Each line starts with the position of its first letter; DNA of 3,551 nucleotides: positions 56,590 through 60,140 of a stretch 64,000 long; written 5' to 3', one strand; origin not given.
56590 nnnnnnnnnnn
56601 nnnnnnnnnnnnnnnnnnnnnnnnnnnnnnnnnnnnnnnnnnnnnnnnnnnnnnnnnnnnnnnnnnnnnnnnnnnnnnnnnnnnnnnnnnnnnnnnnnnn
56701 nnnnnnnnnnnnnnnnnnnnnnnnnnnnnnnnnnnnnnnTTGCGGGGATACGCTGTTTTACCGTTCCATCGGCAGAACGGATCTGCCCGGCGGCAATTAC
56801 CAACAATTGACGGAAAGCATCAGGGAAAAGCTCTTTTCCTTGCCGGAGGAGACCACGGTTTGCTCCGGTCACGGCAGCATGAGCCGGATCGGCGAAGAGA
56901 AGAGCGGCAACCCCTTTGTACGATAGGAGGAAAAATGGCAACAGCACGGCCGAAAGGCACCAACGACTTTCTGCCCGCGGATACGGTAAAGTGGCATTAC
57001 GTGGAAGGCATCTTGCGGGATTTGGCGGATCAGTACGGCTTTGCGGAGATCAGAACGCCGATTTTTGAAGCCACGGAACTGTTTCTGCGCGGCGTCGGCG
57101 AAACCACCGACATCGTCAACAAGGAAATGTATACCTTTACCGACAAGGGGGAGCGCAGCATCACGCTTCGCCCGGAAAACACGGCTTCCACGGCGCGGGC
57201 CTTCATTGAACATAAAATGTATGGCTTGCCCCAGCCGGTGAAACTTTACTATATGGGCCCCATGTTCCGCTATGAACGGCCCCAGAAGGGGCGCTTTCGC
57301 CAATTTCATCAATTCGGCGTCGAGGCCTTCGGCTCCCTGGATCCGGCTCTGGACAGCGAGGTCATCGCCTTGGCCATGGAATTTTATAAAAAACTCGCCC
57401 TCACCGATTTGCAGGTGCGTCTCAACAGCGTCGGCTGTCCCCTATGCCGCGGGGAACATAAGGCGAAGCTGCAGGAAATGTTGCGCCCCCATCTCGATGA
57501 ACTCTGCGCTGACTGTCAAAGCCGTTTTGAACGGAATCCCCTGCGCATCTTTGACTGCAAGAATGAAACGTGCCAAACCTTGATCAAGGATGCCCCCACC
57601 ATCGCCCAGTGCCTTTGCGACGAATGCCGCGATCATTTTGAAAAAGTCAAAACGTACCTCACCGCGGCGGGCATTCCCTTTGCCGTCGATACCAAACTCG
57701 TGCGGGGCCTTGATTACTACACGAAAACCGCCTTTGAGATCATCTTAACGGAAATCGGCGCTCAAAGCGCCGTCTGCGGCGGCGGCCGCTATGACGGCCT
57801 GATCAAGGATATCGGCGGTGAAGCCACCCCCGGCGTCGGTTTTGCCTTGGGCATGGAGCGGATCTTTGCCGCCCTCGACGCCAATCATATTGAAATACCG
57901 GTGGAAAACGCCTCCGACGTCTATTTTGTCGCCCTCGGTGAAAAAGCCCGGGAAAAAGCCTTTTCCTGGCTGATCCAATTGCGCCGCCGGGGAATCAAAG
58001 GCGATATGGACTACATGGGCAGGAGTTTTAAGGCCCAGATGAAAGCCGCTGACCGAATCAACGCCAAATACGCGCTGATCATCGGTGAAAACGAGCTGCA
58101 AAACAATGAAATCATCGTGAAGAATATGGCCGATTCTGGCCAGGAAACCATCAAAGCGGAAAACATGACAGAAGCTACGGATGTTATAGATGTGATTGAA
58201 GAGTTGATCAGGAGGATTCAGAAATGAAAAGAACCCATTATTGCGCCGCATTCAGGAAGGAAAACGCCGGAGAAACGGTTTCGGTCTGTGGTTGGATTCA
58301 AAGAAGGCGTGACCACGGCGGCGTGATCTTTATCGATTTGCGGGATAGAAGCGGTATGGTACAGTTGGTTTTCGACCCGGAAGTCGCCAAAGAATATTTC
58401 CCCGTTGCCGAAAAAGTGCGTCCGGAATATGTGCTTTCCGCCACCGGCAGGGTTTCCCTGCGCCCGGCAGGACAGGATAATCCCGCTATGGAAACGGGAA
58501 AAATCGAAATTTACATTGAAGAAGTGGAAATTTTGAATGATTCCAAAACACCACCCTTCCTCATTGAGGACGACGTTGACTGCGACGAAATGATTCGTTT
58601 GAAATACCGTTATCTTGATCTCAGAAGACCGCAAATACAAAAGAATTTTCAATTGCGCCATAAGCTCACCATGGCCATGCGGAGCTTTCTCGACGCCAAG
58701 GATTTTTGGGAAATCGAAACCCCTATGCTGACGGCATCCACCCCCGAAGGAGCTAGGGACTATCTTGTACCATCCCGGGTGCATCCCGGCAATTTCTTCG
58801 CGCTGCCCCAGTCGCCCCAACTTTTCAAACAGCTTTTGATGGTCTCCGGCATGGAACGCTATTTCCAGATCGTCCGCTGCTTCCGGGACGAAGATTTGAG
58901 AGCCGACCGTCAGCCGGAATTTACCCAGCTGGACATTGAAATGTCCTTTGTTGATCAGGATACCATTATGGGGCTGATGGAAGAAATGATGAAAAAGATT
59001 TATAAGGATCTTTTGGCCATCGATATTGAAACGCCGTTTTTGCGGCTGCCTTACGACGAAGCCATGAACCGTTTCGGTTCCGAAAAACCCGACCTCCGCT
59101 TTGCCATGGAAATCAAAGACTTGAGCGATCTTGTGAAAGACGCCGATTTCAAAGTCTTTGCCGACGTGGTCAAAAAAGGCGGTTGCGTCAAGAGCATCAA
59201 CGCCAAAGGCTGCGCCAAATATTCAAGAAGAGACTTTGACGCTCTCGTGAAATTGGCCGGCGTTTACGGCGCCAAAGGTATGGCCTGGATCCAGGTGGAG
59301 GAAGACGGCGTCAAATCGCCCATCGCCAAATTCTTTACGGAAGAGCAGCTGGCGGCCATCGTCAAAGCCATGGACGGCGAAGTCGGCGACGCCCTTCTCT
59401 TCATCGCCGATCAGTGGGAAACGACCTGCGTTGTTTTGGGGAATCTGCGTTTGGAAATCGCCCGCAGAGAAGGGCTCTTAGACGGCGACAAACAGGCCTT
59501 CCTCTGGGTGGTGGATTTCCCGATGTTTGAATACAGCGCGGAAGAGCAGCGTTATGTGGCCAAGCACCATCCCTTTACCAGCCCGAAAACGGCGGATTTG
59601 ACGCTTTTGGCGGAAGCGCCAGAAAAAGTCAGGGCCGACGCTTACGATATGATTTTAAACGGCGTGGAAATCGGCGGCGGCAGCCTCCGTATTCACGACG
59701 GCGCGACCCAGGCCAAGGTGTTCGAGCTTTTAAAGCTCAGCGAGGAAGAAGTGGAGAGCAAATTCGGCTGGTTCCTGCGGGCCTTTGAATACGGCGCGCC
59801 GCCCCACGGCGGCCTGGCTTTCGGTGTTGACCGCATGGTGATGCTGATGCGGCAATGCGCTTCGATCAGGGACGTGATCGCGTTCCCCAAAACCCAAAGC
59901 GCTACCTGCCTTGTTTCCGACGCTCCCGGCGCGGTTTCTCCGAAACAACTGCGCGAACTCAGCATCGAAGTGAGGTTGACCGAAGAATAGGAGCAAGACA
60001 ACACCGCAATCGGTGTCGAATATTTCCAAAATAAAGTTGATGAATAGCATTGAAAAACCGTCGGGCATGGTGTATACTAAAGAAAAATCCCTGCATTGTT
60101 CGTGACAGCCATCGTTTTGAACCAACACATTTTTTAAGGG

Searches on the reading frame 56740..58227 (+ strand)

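Call 34: search_protein_families(library=pfam, proteins=[window:56740-58227:+], max_evalue=0.00001)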
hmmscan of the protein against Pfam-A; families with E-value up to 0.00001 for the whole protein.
window:56740-58227:+ (495 aa): 3 families
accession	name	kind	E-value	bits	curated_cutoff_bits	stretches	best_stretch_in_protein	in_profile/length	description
PF13393.11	tRNA-synt_His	-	5.9e-47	160.8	25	1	73-375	1-308/308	Histidyl-tRNA synthetase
PF00587.30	tRNA-synt_2b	-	2e-17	64.3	29.3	1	131-381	1-177/179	tRNA synthetase class II core domain (G, H, P, S and T)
PF03129.25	HGTP_anticodon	-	9.9e-13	48.5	21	1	393-478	1-89/94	Anticodon binding domain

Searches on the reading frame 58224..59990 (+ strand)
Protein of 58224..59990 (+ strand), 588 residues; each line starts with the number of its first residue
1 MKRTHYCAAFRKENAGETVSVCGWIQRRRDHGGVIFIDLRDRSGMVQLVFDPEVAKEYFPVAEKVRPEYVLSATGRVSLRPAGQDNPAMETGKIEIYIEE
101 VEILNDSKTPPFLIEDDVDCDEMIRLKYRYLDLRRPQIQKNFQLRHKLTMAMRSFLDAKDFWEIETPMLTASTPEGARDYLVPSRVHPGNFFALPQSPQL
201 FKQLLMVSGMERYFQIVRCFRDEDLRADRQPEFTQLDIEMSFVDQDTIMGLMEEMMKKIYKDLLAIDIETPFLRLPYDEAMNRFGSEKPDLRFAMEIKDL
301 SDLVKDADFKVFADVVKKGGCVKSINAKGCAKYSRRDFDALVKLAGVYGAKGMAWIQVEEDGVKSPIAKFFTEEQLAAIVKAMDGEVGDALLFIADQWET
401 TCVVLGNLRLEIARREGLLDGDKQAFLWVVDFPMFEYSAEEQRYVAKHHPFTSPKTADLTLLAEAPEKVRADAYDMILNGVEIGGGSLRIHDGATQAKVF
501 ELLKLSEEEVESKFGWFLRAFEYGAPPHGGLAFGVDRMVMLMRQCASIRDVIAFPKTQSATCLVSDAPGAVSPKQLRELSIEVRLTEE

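Call 34: search_protein_families(library=pfam, proteins=[window:58224-59990:+], max_evalue=0.00001)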
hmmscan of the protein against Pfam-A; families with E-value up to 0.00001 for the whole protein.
window:58224-59990:+ (588 aa): 3 families
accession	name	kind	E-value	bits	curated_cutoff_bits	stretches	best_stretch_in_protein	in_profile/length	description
PF00152.25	tRNA-synt_2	-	7e-126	419.9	25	1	122-558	2-308/308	tRNA synthetases class II (D, K and N)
PF02938.19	GAD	-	8e-27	93.8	23.4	1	312-404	1-94/95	GAD domain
PF01336.31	tRNA_anti-codon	-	3.1e-20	72.3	27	1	19-104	1-75/75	OB-fold nucleic acid binding domain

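Call 60: find_homologous_proteins(query=window:58224-59990:+, max_evalue=1e-30)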
Query window:58224-59990:+ (588 aa): 8000 proteins with E <= 1e-30 among 8000 candidates; the best 120 are listed.
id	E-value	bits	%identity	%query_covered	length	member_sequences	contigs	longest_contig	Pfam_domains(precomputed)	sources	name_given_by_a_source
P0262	0.0e+0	1340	100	100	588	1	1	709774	PF01336.32,PF02938.20,PF00152.26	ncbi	-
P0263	0.0e+0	1300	97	100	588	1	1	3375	PF01336.32,PF02938.20,PF00152.26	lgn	-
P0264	0.0e+0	1299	97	100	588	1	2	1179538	PF01336.32,PF02938.20,PF00152.26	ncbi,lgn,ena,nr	ncbi:MAG TPA: aspartate--tRNA ligase [Clostridiales bacterium]|nr:aspartate--tRNA ligase [Clostridia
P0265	0.0e+0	1288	96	100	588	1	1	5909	PF01336.32,PF02938.20,PF00152.26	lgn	-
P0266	0.0e+0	1277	94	100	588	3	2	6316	PF01409.26,PF01336.32,PF02938.20,PF00152.26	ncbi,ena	-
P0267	0.0e+0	1268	93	100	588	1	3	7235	PF01336.32,PF02938.20,PF00152.26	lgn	-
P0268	0.0e+0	1267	93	100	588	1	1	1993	PF01336.32,PF02938.20,PF00152.26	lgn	-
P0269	0.0e+0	1220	90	100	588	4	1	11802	PF01409.26,PF01336.32,PF02938.20,PF00152.26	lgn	-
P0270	0.0e+0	1216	89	100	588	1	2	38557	PF01409.26,PF01336.32,PF02938.20,PF00152.26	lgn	-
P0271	0.0e+0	1170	86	100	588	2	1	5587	PF01336.32,PF02938.20,PF00152.26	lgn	-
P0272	0.0e+0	1122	82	100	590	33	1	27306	PF01336.32,PF02938.20,PF00152.26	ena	-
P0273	0.0e+0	1118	82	100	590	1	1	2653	PF01409.26,PF01336.32,PF02938.20,PF00152.26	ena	-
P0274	0.0e+0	1117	81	100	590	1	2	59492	PF01409.26,PF01336.32,PF02938.20,PF00152.26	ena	-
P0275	0.0e+0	1115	81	100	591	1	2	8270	PF01336.32,PF02938.20,PF00152.26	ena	-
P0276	0.0e+0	1115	81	100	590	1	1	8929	PF01409.26,PF01336.32,PF02938.20,PF00152.26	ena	-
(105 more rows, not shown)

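Call 61: find_encoding_contigs(protein=P0262, flank=2000, max_places=2)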
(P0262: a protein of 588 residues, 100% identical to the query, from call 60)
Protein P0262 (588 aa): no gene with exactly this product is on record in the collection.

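Call 70: find_encoding_contigs(protein=P0264, flank=10000, max_places=3)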
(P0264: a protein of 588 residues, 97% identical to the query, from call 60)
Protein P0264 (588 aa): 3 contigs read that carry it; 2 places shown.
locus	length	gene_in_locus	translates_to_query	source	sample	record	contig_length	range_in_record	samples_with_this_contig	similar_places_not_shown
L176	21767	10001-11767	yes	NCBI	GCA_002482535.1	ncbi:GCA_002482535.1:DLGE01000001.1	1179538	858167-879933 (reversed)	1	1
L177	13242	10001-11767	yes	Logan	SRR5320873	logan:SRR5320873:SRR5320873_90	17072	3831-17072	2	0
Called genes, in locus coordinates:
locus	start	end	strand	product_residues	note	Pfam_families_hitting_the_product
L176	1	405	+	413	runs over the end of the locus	PF08486:SpoIID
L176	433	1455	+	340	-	PF02547:Queuosine_synth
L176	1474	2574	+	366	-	PF01702:TGT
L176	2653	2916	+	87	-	PF02699:YajC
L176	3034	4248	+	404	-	PF21760:SecD_1st, PF22599:SecDF_P1_head, PF02355:SecD_SecF_C, PF03176:MMPL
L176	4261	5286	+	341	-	PF07549:Sec_GG, PF02355:SecD_SecF_C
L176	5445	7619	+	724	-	PF13328:HD_4, PF01966:HD, PF04607:RelA_SpoT, PF02824:TGS, PF19296:RelA_AH, PF28438:RelA_RIS, PF13291:ACT_4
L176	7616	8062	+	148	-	PF02580:Tyr_Deacylase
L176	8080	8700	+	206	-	PF00753:Lactamase_B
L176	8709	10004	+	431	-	PF13393:tRNA-synt_His, PF00587:tRNA-synt_2b, PF03129:HGTP_anticodon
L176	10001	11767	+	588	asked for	PF01336:tRNA_anti-codon, PF00152:tRNA-synt_2, PF02938:GAD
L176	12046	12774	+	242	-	PF00899:ThiF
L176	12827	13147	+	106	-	PF00085:Thioredoxin, PF13098:Thioredoxin_2 (weak)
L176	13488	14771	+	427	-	PF05496:RuvB_N, PF01078:Mg_chelatase (faint), PF00004:AAA, PF07724:AAA_2 (faint), PF07728:AAA_5 (weak), PF13173:AAA_14 (weak), PF16193:AAA_assoc_2, PF12002:MgsA_C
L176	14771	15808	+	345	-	PF00764:Arginosuc_synth (faint), PF03054:tRNA_Me_trans, PF06508:QueC (weak), PF20259:tRNA_Me_trans_M, PF20258:tRNA_Me_trans_C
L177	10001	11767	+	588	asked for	PF01336:tRNA_anti-codon, PF00152:tRNA-synt_2, PF02938:GAD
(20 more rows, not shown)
